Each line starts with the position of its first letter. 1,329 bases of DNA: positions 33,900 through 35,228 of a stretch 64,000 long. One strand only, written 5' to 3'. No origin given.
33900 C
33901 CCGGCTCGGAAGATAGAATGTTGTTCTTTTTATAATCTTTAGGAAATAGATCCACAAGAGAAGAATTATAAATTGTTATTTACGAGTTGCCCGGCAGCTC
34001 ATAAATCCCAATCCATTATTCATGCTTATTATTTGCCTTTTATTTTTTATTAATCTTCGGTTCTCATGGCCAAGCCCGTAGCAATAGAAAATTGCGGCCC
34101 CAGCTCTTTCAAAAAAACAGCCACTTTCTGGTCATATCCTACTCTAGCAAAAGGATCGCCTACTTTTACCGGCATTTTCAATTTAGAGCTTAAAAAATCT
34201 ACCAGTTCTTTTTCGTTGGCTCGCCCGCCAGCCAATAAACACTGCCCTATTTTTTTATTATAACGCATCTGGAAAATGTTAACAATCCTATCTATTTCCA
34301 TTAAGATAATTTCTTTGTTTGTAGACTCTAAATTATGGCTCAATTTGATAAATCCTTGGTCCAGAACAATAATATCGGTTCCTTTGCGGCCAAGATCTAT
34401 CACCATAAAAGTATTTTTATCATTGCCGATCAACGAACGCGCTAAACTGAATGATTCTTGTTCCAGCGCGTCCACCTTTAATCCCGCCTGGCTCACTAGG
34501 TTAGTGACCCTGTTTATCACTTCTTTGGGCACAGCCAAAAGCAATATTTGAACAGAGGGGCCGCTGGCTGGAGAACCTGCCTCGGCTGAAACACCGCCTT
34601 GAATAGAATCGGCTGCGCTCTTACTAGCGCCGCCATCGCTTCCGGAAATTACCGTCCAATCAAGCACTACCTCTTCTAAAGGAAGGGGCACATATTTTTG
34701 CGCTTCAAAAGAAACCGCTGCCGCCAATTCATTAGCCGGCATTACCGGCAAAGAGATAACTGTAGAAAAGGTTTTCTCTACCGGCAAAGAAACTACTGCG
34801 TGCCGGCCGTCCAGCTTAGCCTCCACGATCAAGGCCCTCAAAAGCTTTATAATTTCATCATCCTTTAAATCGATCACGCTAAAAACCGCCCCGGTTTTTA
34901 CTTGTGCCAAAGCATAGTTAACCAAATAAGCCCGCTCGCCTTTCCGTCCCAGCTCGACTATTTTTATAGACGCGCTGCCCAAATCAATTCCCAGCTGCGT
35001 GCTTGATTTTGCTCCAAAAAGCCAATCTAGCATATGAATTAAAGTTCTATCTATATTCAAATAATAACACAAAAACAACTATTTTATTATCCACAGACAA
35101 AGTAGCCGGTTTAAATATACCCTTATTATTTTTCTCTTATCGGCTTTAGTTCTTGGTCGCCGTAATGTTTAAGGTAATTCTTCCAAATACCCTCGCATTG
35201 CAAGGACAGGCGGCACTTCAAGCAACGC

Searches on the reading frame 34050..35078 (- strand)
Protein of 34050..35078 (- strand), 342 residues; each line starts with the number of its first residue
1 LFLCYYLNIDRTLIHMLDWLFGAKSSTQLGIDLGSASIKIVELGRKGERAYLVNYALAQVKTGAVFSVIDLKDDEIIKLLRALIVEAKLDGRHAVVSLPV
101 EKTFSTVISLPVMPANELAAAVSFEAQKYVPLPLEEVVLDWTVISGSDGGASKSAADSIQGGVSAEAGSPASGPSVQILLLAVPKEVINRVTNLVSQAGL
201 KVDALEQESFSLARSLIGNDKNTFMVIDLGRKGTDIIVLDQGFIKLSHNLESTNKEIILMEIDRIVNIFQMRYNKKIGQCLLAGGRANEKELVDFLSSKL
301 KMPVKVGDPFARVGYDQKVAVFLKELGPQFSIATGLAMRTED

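Call 5: search_protein_families(library=pfam, proteins=[window:34050-35078:-], max_evalue=0.01)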
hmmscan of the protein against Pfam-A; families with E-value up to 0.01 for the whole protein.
window:34050-35078:- (342 aa): 1 family
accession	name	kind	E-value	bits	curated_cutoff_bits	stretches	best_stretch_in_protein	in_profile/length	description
PF11104.14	PilM_2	-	1.7e-32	113.2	27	3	30-148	1-120/340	Type IV pilus assembly protein PilM;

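Call 7: search_protein_families(library=ncbifam, proteins=[window:34050-35078:-], max_evalue=0.01)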
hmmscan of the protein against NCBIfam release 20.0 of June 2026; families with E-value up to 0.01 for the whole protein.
window:34050-35078:- (342 aa): 4 families
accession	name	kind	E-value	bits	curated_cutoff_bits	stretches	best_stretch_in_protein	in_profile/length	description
TIGR01175.1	pilM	subfamily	2.4e-42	145.2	133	3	25-145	2-123/348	type IV pilus assembly protein PilM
NF045709.1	Amuc_1101_fam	equivalog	1.3e-20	73.8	650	3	76-147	54-125/608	Amuc_1101 family PilM-like pilus complex protein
TIGR01174.1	ftsA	equivalog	1.5e-07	30.9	175.85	1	176-255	148-229/371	cell division protein FtsA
NF011660.0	PRK15080.1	equivalog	0.00044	19.5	182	0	24-70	28-74/277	ethanolamine utilization protein EutJ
